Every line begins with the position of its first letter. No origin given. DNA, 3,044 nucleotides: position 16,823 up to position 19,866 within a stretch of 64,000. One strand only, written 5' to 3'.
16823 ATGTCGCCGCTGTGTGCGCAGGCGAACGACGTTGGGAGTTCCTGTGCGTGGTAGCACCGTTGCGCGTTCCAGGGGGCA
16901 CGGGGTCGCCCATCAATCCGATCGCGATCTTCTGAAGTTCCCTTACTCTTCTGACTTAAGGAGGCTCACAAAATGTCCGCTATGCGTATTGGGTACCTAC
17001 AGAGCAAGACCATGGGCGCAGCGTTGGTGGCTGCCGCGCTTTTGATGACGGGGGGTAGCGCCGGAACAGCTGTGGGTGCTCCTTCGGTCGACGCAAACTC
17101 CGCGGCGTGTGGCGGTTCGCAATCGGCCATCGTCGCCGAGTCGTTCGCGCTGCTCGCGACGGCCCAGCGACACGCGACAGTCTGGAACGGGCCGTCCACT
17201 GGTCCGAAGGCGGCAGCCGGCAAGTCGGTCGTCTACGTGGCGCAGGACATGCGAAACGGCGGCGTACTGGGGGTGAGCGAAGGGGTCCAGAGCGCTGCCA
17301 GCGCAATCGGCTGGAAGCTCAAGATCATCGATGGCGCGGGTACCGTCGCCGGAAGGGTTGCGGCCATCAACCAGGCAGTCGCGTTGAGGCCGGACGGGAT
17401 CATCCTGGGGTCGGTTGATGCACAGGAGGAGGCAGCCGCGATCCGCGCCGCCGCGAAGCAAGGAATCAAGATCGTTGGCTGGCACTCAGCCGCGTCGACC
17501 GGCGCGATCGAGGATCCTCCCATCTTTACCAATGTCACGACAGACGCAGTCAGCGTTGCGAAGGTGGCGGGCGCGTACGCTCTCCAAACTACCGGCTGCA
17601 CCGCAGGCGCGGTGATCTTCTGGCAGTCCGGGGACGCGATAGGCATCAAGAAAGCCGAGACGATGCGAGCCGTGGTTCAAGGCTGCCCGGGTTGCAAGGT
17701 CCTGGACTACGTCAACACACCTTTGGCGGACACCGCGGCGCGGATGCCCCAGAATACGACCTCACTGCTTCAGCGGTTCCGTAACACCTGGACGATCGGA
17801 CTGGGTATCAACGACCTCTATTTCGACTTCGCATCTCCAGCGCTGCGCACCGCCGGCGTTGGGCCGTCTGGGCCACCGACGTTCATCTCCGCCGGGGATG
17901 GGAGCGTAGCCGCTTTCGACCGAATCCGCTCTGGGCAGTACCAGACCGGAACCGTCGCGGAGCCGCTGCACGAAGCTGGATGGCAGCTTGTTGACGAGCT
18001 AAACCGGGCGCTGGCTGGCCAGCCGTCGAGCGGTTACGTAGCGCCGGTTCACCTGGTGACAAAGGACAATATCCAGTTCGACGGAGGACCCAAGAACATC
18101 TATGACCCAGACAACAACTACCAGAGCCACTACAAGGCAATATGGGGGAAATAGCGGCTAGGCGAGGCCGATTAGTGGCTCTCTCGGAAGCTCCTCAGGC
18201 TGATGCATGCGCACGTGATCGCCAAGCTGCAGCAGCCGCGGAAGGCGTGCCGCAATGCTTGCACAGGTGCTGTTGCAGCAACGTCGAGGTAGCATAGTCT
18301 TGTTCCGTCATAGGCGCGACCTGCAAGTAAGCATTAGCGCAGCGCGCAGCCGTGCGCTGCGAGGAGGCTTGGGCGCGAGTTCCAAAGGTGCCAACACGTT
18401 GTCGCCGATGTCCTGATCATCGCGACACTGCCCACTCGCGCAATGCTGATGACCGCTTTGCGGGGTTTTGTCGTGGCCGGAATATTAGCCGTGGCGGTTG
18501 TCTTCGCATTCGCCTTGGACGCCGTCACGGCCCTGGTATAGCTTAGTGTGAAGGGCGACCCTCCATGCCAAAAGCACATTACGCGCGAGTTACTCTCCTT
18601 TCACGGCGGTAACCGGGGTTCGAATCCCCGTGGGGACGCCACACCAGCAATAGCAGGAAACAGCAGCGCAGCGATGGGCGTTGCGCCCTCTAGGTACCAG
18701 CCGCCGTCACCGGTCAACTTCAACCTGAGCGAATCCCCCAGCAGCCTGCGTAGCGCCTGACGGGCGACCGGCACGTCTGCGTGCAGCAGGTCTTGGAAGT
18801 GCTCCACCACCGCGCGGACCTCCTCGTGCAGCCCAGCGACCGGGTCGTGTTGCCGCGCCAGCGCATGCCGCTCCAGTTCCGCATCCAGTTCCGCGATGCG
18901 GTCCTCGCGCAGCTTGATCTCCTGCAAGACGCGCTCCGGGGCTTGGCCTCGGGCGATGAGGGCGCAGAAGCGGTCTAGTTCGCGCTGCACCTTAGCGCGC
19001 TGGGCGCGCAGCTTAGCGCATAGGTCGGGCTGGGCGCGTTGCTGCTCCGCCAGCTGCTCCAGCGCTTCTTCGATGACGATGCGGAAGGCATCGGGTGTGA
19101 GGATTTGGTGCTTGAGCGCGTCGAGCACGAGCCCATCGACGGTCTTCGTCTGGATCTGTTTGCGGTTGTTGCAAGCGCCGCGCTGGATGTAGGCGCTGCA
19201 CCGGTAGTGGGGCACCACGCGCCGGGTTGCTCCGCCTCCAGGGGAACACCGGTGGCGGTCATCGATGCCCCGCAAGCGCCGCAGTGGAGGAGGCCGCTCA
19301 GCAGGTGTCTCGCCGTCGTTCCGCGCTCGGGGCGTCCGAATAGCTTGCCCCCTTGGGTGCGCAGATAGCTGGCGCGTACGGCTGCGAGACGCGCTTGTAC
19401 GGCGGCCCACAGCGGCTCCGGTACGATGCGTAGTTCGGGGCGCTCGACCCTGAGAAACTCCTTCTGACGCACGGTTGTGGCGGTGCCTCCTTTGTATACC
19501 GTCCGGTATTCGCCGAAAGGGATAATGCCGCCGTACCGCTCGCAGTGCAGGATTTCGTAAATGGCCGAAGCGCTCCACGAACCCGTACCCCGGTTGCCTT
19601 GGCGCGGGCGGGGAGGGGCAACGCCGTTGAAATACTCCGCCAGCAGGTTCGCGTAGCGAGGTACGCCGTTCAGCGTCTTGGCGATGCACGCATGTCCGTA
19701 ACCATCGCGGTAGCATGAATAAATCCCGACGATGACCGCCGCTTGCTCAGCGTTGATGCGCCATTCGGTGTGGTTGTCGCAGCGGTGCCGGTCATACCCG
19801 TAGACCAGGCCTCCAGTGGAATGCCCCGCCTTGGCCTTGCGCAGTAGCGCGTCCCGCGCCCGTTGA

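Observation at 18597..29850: Decaying integrative island: serine-recombinase module plus a lower-GC cargo of uncharacterised, conflict-system-like genes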

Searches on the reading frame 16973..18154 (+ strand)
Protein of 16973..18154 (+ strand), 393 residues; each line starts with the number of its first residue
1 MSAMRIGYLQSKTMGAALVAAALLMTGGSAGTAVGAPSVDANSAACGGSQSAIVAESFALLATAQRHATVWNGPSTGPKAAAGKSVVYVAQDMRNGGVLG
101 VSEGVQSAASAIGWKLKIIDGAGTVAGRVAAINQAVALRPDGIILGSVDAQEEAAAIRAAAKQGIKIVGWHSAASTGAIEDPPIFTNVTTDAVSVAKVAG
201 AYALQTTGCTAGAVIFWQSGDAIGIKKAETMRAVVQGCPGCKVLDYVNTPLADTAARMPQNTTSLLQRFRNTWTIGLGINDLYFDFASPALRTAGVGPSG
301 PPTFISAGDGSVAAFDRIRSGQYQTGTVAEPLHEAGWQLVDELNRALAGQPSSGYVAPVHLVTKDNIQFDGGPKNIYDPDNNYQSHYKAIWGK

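Call 8: search_protein_families(library=pfam, max_evalue=0.01, proteins=[window:16973-18154:+])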
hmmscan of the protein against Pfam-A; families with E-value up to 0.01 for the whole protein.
window:16973-18154:+ (393 aa): 2 families
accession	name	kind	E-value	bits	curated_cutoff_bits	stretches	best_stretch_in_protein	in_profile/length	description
PF13407.12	Peripla_BP_4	-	1.8e-26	93.7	35.1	1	100-350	15-257/258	Periplasmic binding protein domain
PF00532.27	Peripla_BP_1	-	0.00078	19.4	22.2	1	103-173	21-90/281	Periplasmic binding proteins and sugar binding domain of LacI family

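Call 11: find_encoding_contigs(protein=window:16973-18154:+, flank=10000, max_places=10)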
Protein window:16973-18154:+ (393 aa): 2 contigs read that carry it; 2 places shown.
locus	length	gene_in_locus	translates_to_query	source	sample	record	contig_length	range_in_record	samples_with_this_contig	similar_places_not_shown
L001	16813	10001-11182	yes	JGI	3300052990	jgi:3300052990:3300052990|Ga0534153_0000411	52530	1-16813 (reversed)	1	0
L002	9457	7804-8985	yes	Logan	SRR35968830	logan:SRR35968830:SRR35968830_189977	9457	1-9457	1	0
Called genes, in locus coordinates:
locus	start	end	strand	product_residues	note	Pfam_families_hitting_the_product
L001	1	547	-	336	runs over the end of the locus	PF01408:GFO_IDH_MocA, PF02894:GFO_IDH_MocA_C, PF22725:GFO_IDH_MocA_C3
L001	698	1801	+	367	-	PF00356:LacI, PF00532:Peripla_BP_1, PF13407:Peripla_BP_4, PF13377:Peripla_BP_3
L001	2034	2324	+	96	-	-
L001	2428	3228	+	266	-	PF02602:HEM4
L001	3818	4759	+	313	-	PF09339:HTH_IclR, PF01614:IclR_C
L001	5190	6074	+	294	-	PF01522:Polysacc_deac_1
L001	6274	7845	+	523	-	PF00005:ABC_tran, PF13304:AAA_21 (faint), PF00005:ABC_tran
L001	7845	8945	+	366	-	PF02653:BPD_transp_2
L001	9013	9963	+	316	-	PF04199:Cyclase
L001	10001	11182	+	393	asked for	PF13407:Peripla_BP_4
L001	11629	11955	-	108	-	-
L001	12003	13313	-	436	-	PF00239:Resolvase, PF07508:Recombinase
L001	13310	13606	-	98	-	-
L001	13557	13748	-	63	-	PF12651:RHH_3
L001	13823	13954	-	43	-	-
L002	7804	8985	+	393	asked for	PF13407:Peripla_BP_4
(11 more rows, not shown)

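Call 15: find_related_loci(query=window:16973-18154:+, collection=genome_contigs, flank=10000)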
Query window:16973-18154:+ (393 aa) in genome_contigs; peptide patterns used: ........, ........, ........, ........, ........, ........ (x = any residue, [..] = any of these).
600 stretches matched a pattern (row limit reached: there are more); 553 encode a relative of the query (tblastn E <= 1e-3); the best 80 are kept; 80 distinct loci.
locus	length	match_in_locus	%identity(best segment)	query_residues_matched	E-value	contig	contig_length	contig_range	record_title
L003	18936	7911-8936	76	51-392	9e-172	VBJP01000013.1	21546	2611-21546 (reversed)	MAG: Chloroflexi bacterium isolate CF_159 14_1009_16_40cm_scaffold_21673, whole genome shotgun sequence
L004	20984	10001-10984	59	66-393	1e-130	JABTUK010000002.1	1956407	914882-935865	MAG: Anaerolineales bacterium isolate H5_CFX5 seq002, whole genome shotgun sequence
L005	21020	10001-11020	55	53-392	1e-124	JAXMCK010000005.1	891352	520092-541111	MAG: Geminicoccaceae bacterium isolate STL-PRO8 C2.174.fa-5, whole genome shotgun sequence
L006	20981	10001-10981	58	67-393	2e-122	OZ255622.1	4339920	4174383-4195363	MAG: Acetobacteraceae bacterium isolate 1866906f-c268-4c48-a265-377a97cac203 genome assembly, chromosome: 1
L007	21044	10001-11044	53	46-393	3e-122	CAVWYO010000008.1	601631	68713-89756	MAG: uncultured Alphaproteobacteria bacterium isolate MFD04944.bin.1.111 genome assembly, contig: contig_42169, whole ge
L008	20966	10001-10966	57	71-392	2e-121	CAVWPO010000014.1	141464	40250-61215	MAG: uncultured Alphaproteobacteria bacterium isolate MFD05442.bin.3.300 genome assembly, contig: contig_24859, whole ge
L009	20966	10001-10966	55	71-392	3e-120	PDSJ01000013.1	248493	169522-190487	MAG: candidate division KSB3 bacterium isolate DOLJORAL78_50_49 DolJOral78_scaffold_20, whole genome shotgun sequence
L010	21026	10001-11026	53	51-392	9e-120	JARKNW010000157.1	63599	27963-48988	MAG: Pleomorphomonas sp. isolate D110_maxbin.021 k141_97802, whole genome shotgun sequence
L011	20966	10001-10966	59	71-392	6e-120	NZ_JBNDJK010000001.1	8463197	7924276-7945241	Inquilinus ginsengisoli strain V4I1 Ga0505336_01, whole genome shotgun sequence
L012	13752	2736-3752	54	54-392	5e-120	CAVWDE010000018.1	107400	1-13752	MAG: uncultured Alphaproteobacteria bacterium isolate MFD04944.bin.2.82 genome assembly, contig: contig_33924, whole gen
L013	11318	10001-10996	55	61-392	1e-119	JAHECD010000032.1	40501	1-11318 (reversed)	MAG: Rubrivivax sp. isolate Ww161 NODE_1510_length_40501_cov_5.766147, whole genome shotgun sequence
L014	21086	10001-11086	51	17-393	7e-119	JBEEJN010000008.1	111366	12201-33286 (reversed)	MAG: Pseudomonadota bacterium isolate cobbmillcreek_2019_sw_WHONDRS-S19S_0090_A_bin.12 scaffold_0000011, whole genome sh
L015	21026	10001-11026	53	55-391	5e-119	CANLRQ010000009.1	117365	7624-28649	uncultured Marinomonas sp. isolate 2-1005-n2.fasta genome assembly, contig: NODE_9, whole genome shotgun sequence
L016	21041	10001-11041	53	52-393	9e-119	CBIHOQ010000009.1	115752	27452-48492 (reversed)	MAG TPA_asm: uncultured Burkholderiaceae bacterium isolate SRR18156212_maxbin2_2 genome assembly, contig: ERZ27336872.17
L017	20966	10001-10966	58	71-392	5e-118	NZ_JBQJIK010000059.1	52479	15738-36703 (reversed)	Inquilinus sp. CA228 NODE_59, whole genome shotgun sequence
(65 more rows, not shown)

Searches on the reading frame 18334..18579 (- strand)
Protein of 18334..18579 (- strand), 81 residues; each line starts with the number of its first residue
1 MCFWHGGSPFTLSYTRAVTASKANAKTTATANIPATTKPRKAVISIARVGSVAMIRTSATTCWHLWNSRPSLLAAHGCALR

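Call 79: search_protein_families(library=pfam, max_evalue=1, proteins=[window:18334-18579:-])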
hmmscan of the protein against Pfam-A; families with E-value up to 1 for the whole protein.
window:18334-18579:- (81 aa): 0 families
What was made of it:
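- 18155..18596 (.): Strain-specific spacer of unknown origin between the stop codon of the ABC-transporter binding protein and the tRNA fragment. It contains an 81-aa ORF (18334-18579, minus strand) with no family match. No Pfam hit (call 79).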

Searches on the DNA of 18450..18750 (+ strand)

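Call 57: search_rna_families(source=window, start=18450, end=18750, threshold=evalue, max_evalue=10, show_alignments=2)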
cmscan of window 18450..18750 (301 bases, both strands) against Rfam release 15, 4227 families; matches with E-value up to 10: 5.
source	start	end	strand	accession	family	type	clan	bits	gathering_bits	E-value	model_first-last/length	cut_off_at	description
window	18589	18637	+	RF01684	mascRNA-menRNA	Gene;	-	19.4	42.5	0.14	1-56/56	no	MALAT1-associated small cytoplasmic RNA/MEN beta RNA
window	18537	18632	+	RF00005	tRNA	Gene; tRNA;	CL00001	15.6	29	1.3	6-65/71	no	tRNA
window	18599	18630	-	RF04351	Plastid-psbl-rps4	Cis-reg;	-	15.5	68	1.2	9-45/53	no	Plastid-psbl-rps4 3UTR RNA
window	18668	18701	+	RF01340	CRISPR-DR29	Gene; CRISPR;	-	14.4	39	3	1-37/37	no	CRISPR RNA direct repeat element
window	18604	18681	+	RF00043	Plasmid_R1162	Gene; antisense;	-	13.6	55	7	1-75/75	no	R1162-like plasmid antisense RNA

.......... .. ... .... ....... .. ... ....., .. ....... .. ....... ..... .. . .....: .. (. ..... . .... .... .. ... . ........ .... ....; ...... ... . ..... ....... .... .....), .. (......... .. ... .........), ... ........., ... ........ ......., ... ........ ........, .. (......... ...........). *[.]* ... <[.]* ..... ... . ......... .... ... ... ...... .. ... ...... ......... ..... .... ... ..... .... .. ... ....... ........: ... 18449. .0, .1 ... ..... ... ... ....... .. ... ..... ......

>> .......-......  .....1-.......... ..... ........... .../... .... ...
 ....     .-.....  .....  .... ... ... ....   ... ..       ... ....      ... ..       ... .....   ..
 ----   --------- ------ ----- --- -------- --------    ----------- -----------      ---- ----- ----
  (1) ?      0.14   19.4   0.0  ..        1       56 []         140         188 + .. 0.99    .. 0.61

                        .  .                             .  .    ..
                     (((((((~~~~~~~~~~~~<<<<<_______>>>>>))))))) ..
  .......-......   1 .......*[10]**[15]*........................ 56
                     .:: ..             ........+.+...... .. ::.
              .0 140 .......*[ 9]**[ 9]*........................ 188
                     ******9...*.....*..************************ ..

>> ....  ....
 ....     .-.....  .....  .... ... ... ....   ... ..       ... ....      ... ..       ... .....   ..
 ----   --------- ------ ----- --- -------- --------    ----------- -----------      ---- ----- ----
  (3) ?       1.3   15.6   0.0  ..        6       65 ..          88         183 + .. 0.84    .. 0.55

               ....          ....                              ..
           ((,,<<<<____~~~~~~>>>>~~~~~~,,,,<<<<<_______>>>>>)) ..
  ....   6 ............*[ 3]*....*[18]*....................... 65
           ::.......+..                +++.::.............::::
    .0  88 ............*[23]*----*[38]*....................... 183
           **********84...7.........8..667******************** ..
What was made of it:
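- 18597..18642 (+): 3' fragment of a tRNA-Glu(UUC) gene, from the anticodon loop to the CCA end. The 5' half is missing. It overlaps the last 14 codons and the stop codon of the recombinase ORF. Rfam tRNA model scores 15.6 bits, below the gathering score (call 57).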

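Call 58: search_dna_similar(query=window:18585-18650:+, collection=ecoli_genomes, mode=distant, max_evalue=1, max_rows=5)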
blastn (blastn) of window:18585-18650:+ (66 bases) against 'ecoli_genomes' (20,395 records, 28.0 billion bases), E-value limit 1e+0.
Records with a match: 5398; places in all: 21628; records where one place covers at least 80% of the query: 0.
Genomes with a match: 5394 of 5426; with a place that covers at least 80% of the query: 0. Places per genome that has any: lowest 1, median 4, highest 12. On chromosomes: 21623 places; on plasmids: 5.
Best place of each record, by identity: 90-95% 5397; 80-90% 1.
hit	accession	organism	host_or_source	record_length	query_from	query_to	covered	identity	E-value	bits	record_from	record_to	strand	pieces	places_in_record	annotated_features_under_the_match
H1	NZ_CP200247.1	Escherichia coli strain Yu5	-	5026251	7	58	79%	88.5%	4e-8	64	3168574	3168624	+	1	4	tRNA-Glu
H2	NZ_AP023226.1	Escherichia coli strain YJ3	Homo sapiens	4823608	13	58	70%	93.6%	3e-9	69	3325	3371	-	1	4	tRNA-Glu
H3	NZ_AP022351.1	Escherichia coli strain E138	Homo sapiens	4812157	13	58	70%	93.6%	3e-9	69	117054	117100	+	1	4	tRNA-Glu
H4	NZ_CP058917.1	Escherichia coli strain MS8324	Homo sapiens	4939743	13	58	70%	93.6%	3e-9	69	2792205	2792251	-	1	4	tRNA-Glu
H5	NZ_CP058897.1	Escherichia coli strain MS10858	Homo sapiens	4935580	13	58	70%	93.6%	3e-9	69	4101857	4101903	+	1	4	tRNA-Glu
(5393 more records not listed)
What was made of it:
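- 18597..18642 (+): 93.6% identity to annotated E. coli tRNA-Glu over 46-47 nt (call 58).
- Checked: Positions 18597-18642(+) are 93.6% identical to the 3' 46-47 nt of E. coli tRNA-Glu (call 58).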

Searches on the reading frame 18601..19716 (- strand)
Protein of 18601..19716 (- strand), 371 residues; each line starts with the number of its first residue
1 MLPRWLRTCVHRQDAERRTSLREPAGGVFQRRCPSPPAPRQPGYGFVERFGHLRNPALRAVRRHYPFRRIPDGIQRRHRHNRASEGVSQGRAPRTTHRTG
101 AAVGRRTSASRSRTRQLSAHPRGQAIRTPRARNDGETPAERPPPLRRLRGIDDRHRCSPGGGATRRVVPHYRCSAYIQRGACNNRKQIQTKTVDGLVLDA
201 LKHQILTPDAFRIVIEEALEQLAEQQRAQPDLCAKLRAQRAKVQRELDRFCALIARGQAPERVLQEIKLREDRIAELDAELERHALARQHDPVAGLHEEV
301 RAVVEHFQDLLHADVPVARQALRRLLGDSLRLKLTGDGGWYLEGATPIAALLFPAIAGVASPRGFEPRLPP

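Call 6: search_protein_families(library=pfam, max_evalue=0.01, proteins=[window:18601-19716:-])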
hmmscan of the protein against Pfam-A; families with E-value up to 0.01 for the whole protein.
window:18601-19716:- (371 aa): 1 family
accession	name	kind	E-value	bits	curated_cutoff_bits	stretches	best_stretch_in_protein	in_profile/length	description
PF13408.12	Zn_ribbon_recom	-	5.7e-05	23.9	25.3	1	164-202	24-58/58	Recombinase zinc beta ribbon domain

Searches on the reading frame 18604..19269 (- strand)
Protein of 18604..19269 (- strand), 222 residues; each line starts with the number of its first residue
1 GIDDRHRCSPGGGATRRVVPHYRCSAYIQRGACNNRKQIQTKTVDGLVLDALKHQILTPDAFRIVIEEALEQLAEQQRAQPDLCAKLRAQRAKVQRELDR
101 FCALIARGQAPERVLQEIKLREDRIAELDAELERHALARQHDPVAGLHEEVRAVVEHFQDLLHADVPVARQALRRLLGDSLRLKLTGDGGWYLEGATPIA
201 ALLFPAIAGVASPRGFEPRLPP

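Call 115: search_dna_similar(query=window:18604-19269:-, collection=plasmids, mode=protein, max_evalue=0.001, max_rows=8)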
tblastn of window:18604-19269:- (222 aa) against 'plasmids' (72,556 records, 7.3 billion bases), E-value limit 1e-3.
Records with a match: 4; places in all: 5; records where one place covers at least 80% of the query: 1.
Best place of each record, by identity: <60% 4.
By first word of the organism name: Paracoccus 2; Azospirillum 2.
By predicted mobility (MOB-suite, as given by PLSDB): conjugative 2; non-mobilizable 1; mobilizable 1.
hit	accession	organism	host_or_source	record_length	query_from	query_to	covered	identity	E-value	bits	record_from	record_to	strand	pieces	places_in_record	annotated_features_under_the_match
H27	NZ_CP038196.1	Paracoccus versutus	single cell,soil adjacent to the roots ...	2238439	11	207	89%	26.4%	8e-4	47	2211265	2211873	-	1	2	none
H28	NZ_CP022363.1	Azospirillum sp. TSH58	single cell,paddy soils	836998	11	162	68%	29.9%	9e-5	50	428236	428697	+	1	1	none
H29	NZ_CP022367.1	Azospirillum sp. TSH58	single cell,paddy soils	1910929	11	162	68%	29.2%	1e-4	50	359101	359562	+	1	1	record has no annotation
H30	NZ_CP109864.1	Paracoccus aminovorans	bacteria,human fecal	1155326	7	132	57%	27.7%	8e-4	47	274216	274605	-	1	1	record has no annotation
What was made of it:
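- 18601..20285 (-): Large serine recombinase pseudogene with a frameshift at ~19245-19255 inside the zinc-ribbon domain. The C-terminal part aligns to a Paracoccus recombinase up to 15 residues before the end (call 115).
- On Large serine recombinase integrative element: The C-terminal part aligns to other LSRs (call 115).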
